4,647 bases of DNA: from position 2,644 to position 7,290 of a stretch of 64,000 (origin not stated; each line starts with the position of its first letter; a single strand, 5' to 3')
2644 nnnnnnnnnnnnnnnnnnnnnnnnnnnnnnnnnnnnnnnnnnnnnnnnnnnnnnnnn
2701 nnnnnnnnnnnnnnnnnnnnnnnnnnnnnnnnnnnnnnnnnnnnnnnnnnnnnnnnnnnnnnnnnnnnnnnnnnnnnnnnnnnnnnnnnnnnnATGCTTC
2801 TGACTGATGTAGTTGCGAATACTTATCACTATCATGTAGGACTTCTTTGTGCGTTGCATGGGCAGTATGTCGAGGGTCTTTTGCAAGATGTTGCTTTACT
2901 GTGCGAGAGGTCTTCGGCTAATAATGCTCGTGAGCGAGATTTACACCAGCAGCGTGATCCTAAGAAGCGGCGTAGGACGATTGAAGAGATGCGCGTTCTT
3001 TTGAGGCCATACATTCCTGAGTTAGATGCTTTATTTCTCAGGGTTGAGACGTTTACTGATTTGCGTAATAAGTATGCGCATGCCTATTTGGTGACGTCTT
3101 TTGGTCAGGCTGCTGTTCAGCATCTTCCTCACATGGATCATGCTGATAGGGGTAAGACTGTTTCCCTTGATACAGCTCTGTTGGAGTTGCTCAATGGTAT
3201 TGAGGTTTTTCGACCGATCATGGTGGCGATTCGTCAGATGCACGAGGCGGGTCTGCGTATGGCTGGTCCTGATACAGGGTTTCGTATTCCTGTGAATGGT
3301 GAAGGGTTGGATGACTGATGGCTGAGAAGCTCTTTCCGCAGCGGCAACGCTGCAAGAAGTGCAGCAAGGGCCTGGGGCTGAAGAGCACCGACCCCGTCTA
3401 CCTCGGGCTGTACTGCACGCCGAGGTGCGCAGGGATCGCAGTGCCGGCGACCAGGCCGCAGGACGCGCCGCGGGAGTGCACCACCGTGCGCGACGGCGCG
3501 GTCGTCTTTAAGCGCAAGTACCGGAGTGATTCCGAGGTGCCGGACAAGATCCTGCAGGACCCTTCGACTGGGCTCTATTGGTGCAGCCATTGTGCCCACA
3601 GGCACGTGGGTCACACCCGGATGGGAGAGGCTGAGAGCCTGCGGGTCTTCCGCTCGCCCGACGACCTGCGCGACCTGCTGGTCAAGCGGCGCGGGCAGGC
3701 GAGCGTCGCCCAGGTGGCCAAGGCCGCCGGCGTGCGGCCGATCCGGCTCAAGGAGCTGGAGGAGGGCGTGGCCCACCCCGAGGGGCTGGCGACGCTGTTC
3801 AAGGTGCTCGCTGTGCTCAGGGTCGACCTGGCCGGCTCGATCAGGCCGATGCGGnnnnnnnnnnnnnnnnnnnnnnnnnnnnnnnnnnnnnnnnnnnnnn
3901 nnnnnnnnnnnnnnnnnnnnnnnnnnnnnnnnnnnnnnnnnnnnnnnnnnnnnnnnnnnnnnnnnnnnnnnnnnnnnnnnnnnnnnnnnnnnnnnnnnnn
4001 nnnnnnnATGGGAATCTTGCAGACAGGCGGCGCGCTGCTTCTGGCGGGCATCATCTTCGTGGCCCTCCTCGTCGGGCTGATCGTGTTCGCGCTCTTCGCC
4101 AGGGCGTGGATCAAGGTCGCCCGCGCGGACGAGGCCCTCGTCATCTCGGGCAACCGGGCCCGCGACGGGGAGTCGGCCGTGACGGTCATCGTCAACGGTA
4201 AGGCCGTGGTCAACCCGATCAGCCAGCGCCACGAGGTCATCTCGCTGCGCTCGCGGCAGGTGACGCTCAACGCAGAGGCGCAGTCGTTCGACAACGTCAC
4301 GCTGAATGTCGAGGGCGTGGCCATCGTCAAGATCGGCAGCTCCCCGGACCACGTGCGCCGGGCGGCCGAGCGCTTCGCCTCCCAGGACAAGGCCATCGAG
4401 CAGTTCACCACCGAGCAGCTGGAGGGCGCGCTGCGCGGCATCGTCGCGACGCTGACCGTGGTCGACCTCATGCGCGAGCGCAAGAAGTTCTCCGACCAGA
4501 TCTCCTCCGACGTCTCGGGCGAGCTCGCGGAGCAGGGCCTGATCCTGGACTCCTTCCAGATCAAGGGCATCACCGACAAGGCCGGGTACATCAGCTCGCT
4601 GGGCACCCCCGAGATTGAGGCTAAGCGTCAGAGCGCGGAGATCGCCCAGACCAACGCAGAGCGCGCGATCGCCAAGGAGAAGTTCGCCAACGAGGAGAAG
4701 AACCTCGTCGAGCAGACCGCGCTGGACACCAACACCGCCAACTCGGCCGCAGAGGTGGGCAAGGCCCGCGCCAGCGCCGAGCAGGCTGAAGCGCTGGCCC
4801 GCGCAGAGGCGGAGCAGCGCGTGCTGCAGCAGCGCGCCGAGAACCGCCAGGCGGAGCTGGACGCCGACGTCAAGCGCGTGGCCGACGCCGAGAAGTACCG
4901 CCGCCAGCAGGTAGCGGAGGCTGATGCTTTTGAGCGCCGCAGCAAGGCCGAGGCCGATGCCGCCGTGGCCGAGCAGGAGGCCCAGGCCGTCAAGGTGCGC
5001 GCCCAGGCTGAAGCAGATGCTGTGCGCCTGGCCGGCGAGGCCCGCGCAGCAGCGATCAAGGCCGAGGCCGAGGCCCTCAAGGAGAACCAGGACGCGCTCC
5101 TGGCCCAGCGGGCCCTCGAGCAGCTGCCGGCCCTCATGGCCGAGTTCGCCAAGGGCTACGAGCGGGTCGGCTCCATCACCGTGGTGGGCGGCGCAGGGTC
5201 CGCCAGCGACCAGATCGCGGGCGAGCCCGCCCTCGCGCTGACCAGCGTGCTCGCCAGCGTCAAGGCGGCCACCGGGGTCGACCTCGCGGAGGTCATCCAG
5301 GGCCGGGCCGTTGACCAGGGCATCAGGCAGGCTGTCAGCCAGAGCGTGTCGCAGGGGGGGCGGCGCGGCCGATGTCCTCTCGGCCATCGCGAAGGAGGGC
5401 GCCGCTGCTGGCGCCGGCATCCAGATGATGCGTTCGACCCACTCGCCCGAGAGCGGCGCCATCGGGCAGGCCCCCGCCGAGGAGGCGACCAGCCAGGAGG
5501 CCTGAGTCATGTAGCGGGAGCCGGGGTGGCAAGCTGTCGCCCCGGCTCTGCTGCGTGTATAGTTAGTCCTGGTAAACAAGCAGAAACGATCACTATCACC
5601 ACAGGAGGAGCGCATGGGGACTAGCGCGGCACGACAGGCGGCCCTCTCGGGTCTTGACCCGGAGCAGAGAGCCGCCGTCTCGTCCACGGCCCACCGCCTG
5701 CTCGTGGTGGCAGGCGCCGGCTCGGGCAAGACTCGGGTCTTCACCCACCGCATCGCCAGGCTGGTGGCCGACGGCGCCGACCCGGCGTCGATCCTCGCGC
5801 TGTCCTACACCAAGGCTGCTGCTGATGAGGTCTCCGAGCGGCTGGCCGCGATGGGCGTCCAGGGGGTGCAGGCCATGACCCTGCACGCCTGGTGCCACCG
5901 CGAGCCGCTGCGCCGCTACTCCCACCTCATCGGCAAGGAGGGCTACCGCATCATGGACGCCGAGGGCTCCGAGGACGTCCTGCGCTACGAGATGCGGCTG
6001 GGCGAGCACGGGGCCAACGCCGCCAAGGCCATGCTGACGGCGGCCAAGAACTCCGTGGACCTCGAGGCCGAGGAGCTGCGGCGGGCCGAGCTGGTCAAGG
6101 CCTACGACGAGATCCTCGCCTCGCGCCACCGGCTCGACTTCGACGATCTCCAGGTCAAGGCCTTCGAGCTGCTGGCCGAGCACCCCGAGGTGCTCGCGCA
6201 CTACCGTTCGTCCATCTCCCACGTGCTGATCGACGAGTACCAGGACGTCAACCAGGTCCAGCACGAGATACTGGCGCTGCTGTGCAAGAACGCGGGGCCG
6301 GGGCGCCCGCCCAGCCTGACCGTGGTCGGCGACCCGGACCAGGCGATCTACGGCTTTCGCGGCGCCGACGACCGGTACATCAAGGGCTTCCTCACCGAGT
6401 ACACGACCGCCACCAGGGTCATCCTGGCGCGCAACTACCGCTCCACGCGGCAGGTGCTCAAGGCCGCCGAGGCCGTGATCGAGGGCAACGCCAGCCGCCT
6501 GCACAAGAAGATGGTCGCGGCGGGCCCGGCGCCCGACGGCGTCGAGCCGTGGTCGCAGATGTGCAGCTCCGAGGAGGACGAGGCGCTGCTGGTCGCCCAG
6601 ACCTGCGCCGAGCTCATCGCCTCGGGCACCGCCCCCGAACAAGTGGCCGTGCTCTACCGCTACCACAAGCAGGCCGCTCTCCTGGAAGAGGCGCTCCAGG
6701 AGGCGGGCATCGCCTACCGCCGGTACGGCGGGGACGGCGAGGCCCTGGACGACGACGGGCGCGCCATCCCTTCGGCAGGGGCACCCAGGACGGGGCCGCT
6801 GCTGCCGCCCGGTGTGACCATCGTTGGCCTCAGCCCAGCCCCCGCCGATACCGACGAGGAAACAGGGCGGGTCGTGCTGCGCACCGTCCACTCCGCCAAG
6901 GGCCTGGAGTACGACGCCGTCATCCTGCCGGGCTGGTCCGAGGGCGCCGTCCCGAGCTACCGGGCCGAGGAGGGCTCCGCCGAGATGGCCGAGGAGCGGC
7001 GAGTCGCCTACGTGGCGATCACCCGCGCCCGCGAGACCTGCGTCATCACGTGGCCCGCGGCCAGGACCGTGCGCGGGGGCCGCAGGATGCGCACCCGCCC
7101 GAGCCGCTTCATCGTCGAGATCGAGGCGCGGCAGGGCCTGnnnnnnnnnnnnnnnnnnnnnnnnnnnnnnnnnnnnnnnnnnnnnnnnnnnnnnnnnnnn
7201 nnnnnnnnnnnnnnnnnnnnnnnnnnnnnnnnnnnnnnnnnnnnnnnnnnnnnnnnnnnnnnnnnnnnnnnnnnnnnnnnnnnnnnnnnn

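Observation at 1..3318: Mosaic defence islet with two sharply low-GC insertions fused in-frame to high-GC neighbours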

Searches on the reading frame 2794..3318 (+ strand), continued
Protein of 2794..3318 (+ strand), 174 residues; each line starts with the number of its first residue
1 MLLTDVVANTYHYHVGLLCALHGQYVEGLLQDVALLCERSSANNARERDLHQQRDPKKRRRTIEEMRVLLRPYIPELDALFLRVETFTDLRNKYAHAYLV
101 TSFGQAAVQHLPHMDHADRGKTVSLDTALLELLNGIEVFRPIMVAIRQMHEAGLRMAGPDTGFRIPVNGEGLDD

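Call 96: list_cluster_members(proteins=[P0123, P0126, P0125, P0124])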
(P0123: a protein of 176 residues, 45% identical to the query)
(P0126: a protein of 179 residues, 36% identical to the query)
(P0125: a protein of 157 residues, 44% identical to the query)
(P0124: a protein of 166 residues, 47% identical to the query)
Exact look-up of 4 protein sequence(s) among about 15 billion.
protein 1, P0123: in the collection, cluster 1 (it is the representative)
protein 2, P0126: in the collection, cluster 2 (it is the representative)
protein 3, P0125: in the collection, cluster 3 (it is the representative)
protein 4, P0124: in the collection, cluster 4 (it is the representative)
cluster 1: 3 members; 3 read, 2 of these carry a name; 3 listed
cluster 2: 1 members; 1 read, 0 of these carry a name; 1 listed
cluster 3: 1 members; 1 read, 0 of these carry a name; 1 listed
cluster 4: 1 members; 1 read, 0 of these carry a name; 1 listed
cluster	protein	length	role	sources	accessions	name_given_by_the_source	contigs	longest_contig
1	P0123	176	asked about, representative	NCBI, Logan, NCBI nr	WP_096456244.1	hypothetical protein [Corynebacterium suranareeae]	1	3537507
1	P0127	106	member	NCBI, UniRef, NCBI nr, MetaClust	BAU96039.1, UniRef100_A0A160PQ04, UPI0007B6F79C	hypothetical protein N24_1777 [Corynebacterium suranareeae] | Uncharacterized protein n=2 Tax=Corynebacterium suranareeae TaxID=2506452 ... | status=active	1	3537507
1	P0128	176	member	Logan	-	-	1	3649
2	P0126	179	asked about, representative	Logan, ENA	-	-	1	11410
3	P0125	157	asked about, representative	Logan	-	-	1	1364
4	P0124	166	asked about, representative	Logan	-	-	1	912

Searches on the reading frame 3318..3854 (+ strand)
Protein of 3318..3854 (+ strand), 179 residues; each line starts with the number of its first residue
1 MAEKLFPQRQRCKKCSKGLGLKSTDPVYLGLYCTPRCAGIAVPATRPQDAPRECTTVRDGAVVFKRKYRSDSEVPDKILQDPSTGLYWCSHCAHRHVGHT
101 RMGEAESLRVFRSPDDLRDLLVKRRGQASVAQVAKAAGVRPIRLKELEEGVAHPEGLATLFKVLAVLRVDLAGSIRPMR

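Call 7: search_protein_families(library=pfam, max_evalue=0.1, proteins=[window:3318-3854:+])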
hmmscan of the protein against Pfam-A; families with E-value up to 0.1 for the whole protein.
window:3318-3854:+ (179 aa): 1 family
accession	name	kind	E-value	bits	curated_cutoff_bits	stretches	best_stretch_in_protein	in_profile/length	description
PF01381.28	HTH_3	-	0.024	15.1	23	1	129-172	11-53/55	Helix-turn-helix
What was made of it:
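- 3318..3857 (+): orf179: Cys-rich N-terminus plus weak HTH_3. This is a plasmid backbone gene, host-like in GC, and the last gene of the unit. Weak Pfam HTH_3 hit (call 7).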

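Call 8: search_protein_families(library=padloc, max_evalue=0.1, proteins=[window:3318-3854:+])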
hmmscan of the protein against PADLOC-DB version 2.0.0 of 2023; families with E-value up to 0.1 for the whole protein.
window:3318-3854:+ (179 aa): 0 families

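Call 70: search_dna_similar(query=window:3318-3854:+, collection=plasmids, mode=protein, max_evalue=0.001, max_rows=25)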
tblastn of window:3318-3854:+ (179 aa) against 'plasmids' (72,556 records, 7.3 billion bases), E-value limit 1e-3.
Records with a match: 1; places in all: 3; records where one place covers at least 80% of the query: 0.
Best place of each record, by identity: <60% 1.
By first word of the organism name: Streptomyces 1.
By predicted mobility (MOB-suite, as given by PLSDB): non-mobilizable 1.
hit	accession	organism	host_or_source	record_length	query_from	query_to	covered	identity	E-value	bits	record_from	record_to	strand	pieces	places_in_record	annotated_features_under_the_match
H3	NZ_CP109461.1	Streptomyces sp. NBC_01454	-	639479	36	172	77%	38.4%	8e-10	64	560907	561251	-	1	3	hypothetical protein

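Call 72: get_annotated_region(hit=H3, flank=4000)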
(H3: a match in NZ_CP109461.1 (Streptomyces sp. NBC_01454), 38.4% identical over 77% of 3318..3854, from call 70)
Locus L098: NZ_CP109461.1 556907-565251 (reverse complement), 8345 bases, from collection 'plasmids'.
description: Streptomyces sp. NBC_01454 plasmid unnamed1, complete sequence
organism: Streptomyces sp. NBC_01454 (NCBI taxid 2975867)
taxonomy: Bacteria; Actinomycetota; Actinomycetes; Kitasatosporales; Streptomycetaceae; Streptomyces; Streptomyces sp. NBC 01454
host: -; source: -; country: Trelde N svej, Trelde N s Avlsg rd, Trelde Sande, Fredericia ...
typing (MOB-suite, as given by PLSDB): non-mobilizable
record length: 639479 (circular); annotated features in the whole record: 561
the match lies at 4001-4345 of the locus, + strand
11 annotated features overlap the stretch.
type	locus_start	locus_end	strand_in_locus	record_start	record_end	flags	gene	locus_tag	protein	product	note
CDS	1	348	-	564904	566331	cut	-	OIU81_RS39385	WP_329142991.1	FAD-dependent oxidoreductase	-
CDS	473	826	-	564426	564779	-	-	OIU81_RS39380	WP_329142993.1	hypothetical protein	-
CDS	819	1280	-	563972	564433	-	-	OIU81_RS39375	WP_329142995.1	ATP-binding protein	-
CDS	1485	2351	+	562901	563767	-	-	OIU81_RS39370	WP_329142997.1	helix-turn-helix transcriptional regulator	-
CDS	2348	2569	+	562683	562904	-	-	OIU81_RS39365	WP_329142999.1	DUF397 domain-containing protein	-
CDS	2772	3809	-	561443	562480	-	-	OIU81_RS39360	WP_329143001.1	hypothetical protein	-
CDS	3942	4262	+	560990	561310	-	-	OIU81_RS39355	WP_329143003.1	hypothetical protein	-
CDS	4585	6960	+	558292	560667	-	-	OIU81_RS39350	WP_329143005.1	DNA topoisomerase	GO:0006265 - DNA topological change [Evidence IEA]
CDS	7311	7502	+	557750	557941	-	-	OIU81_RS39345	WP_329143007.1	hypothetical protein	-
CDS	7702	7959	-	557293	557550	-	-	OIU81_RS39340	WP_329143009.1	hypothetical protein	-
CDS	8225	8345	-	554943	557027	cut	fxlM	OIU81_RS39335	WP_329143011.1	methyltransferase, FxLD system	-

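Call 75: search_protein_families(library=ncbifam, max_evalue=0.01, proteins=[window:3318-3854:+])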
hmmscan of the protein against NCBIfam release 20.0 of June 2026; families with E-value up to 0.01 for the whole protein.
window:3318-3854:+ (179 aa): 0 families

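Call 76: search_protein_families(library=phrogs, max_evalue=0.01, proteins=[window:3318-3854:+])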
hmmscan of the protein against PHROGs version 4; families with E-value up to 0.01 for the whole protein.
window:3318-3854:+ (179 aa): 0 families

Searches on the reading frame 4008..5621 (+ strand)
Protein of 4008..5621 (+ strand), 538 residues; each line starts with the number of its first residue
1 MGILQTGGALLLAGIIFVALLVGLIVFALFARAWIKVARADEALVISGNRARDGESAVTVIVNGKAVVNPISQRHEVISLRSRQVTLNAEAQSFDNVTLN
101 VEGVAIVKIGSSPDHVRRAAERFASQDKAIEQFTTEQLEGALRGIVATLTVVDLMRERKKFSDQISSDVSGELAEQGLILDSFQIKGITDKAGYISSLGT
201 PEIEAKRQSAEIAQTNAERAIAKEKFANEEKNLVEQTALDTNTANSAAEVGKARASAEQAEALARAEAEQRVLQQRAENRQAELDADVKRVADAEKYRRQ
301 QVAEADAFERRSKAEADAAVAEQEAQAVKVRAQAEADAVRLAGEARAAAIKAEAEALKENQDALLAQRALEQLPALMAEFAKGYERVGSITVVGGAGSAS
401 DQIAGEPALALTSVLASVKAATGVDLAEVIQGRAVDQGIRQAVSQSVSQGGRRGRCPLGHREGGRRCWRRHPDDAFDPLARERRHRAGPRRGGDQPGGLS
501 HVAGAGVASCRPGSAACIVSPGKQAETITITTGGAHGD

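Call 7: search_protein_families(library=pfam, max_evalue=0.1, proteins=[window:4008-5621:+])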
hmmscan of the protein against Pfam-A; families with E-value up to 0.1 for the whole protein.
window:4008-5621:+ (538 aa): 2 families
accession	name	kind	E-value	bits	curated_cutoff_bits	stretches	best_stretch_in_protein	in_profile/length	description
PF01145.31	Band_7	-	3.7e-21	76.4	23.6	1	37-218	2-175/176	SPFH domain / Band 7 family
PF15975.10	Flot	-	4.4e-07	30.5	27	1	321-400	2-81/124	Flotillin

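Call 8: search_protein_families(library=padloc, max_evalue=0.1, proteins=[window:4008-5621:+])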
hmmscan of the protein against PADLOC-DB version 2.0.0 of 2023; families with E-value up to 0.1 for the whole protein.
window:4008-5621:+ (538 aa): 1 family
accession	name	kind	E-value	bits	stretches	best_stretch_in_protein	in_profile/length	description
PDLC00581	JetC3|JetC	-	0.025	10.3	1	205-363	749-901/1473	DUF3584 domain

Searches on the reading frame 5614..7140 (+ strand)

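Call 7: search_protein_families(library=pfam, max_evalue=0.1, proteins=[window:5614-7140:+])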
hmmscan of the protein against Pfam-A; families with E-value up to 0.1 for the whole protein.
window:5614-7140:+ (509 aa): 10 families
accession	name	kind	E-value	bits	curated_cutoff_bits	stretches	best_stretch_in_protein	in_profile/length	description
PF00580.27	UvrD-helicase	-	3e-55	188.2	23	1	14-261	1-268/271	UvrD/REP helicase N-terminal domain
PF13361.12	UvrD_C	-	1.8e-35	123.4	25.6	2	412-480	279-347/350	UvrD-like helicase C-terminal domain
PF13245.12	AAA_19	-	3.5e-21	76.2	25.1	1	18-249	1-134/134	AAA domain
PF13538.12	UvrD_C_2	-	1.2e-08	35.1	27.4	1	422-478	4-51/52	UvrD-like helicase C-terminal domain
PF13087.12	AAA_12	-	6e-08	32.9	27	1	320-478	88-190/195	AAA domain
PF13604.12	AAA_30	-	3.6e-07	30.5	27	1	14-103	2-82/191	AAA domain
PF01443.25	Viral_helicase1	-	7.8e-05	23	21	1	422-478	179-226/228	Viral superfamily 1 RNA helicase core domain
PF00270.35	DEAD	-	0.00043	20.5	26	1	16-83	2-71/167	DEAD/DEAH box helicase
PF02049.23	FliE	-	0.014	16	22.4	0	120-168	38-85/89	Flagellar hook-basal body complex protein FliE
PF16928.10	Inj_translocase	-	0.089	12.9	29.7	0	7-82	97-171/218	DNA/protein translocase of phage P22 injectosome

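Call 8: search_protein_families(library=padloc, max_evalue=0.1, proteins=[window:5614-7140:+])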
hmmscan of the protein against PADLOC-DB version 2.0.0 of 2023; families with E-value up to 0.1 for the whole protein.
window:5614-7140:+ (509 aa): 56 families (the best 25 are shown)
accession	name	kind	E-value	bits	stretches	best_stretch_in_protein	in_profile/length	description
PDLC00117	GajB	-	3.3e-86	288.1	2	10-371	10-380/604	UrvD helicase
PDLC00132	GajB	-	2.5e-84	282.1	3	147-369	161-379/625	UrvD helicase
PDLC03802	RTasHel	-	4e-69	232.1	2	14-370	6-341/675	DRT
PDLC00114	GajB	-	6.2e-68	227.9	2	9-367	3-377/635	UrvD helicase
PDLC00127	GajB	-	3.6e-57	192.2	2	11-283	6-283/594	UrvD helicase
PDLC00103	GajB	-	7e-48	162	2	14-370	17-377/612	UrvD helicase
PDLC00130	GajB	-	4.6e-47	158.6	2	14-305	4-301/589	UrvD helicase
PDLC00121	GajB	-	7.9e-47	158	2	16-372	8-364/565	UrvD helicase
PDLC00107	GajB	-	7.1e-44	148.4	2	13-368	15-373/587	UrvD helicase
PDLC00112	GajB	-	2.3e-41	140.1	3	166-289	174-295/581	UrvD helicase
PDLC00119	GajB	-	8.2e-39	132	3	154-284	173-295/565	UrvD helicase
PDLC00123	GajB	-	2.2e-38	130.2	2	16-297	7-267/540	UrvD helicase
PDLC00108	GajB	-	9.7e-35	118.4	2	145-370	4-221/445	UrvD helicase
PDLC00104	GajB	-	2.5e-34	117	2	17-364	6-318/574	UrvD helicase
PDLC00122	GajB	-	2.8e-33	113.6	2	17-298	7-256/502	UrvD helicase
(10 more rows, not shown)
